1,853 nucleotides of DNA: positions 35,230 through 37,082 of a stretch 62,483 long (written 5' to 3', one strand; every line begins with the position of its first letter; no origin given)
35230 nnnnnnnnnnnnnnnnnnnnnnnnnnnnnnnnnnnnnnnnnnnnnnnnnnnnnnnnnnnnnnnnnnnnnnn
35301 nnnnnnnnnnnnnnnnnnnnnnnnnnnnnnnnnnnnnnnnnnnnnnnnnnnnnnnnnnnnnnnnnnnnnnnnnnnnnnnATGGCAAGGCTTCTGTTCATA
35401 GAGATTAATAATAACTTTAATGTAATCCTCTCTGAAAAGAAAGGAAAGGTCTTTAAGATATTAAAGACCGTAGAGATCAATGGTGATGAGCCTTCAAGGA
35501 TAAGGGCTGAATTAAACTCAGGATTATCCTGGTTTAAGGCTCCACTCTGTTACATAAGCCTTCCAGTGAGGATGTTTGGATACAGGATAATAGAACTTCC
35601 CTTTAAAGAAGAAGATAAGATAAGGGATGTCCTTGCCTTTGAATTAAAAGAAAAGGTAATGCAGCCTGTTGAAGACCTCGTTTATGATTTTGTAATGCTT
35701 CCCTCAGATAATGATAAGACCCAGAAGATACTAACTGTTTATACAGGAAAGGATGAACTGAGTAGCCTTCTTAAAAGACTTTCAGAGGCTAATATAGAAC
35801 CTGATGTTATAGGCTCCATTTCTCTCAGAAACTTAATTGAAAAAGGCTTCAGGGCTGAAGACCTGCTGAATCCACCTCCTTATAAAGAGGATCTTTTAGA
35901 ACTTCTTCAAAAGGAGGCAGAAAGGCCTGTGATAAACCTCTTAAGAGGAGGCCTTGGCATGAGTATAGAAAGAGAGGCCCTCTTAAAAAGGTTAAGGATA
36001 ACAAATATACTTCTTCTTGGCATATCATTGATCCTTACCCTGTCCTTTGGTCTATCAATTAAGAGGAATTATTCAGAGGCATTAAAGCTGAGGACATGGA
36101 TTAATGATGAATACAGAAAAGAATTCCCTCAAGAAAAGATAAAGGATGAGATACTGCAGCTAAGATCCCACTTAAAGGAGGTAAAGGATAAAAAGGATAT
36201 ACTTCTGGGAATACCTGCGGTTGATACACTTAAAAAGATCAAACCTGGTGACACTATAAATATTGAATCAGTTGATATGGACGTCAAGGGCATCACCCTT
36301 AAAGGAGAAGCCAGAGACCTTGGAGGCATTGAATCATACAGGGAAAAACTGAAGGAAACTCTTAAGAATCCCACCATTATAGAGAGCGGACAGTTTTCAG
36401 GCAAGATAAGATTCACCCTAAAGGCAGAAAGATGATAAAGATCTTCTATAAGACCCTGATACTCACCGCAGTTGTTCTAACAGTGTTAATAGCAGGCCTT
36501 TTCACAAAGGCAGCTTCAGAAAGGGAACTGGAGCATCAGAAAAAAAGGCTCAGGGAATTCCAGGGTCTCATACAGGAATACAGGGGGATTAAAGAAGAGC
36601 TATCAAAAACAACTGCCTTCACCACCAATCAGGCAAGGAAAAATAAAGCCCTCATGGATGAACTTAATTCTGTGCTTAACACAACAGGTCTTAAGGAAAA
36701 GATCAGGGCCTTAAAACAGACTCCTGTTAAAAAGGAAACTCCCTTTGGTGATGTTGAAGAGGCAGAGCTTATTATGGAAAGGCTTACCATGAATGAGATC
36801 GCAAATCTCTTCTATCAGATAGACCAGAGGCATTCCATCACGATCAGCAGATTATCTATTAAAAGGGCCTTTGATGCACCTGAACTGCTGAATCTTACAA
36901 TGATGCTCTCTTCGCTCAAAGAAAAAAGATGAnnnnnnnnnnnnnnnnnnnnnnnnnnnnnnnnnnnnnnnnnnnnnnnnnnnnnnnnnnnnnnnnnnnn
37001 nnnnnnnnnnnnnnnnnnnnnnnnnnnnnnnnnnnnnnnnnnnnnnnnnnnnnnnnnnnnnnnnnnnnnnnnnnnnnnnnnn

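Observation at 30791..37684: Multiheme cytochrome c fused into an operon with a gspG-to-gspN-like pseudopilus set that lacks a secretin, ATPase and platform gene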

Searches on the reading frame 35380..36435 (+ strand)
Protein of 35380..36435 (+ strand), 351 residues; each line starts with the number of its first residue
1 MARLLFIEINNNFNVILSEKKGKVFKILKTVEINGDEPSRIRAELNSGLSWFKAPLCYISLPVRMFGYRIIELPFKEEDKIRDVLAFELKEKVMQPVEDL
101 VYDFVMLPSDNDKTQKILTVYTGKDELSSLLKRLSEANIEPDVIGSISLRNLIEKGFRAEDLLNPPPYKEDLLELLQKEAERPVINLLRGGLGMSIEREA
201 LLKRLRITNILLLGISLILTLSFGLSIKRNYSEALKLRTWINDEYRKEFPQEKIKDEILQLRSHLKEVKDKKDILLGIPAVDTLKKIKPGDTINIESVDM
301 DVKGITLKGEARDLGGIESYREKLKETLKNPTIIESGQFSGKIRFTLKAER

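Call 3: search_protein_families(library=pfam, proteins=[window:35380-36435:+], max_evalue=0.01)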
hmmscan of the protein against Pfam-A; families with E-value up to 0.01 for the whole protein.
window:35380-36435:+ (351 aa): 0 families

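Call 4: search_protein_families(library=ncbifam, proteins=[window:35380-36435:+], max_evalue=0.01)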
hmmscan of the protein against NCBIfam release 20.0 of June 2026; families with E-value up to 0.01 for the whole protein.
window:35380-36435:+ (351 aa): 3 families
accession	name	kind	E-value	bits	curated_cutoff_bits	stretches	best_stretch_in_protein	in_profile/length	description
TIGR01709.2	typeII_sec_gspL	equivalog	1.7e-09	37.3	65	1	166-269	203-311/392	type II secretion system protein GspL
NF045709.1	Amuc_1101_fam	equivalog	0.00011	21.2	650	1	68-140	83-154/608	Amuc_1101 family PilM-like pilus complex protein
NF041617.1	T2SS_L_SYNERG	exception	0.0064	15.4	150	0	189-326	216-357/387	type II secretion system protein GspL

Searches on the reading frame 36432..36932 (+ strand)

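Call 3: search_protein_families(library=pfam, proteins=[window:36432-36932:+], max_evalue=0.01)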
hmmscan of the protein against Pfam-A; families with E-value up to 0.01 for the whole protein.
window:36432-36932:+ (166 aa): 1 family
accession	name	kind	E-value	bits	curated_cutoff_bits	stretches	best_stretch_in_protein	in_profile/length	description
PF14335.11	DUF4391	-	0.0097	16.3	29.9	0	5-64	157-216/232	Domain of unknown function (DUF4391)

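Call 4: search_protein_families(library=ncbifam, proteins=[window:36432-36932:+], max_evalue=0.01)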
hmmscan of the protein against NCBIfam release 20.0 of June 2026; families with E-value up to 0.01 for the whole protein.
window:36432-36932:+ (166 aa): 2 families
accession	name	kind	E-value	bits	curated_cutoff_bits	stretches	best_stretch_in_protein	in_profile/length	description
NF040576.1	T2SS_GspM_XpsM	equivalog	0.0005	19.8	60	1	9-132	9-138/180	type II secretion system protein GspM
NF041618.1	T2SS_M_SYNERG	exception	0.0015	18.5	120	1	8-133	18-126/157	type II secretion system protein GspM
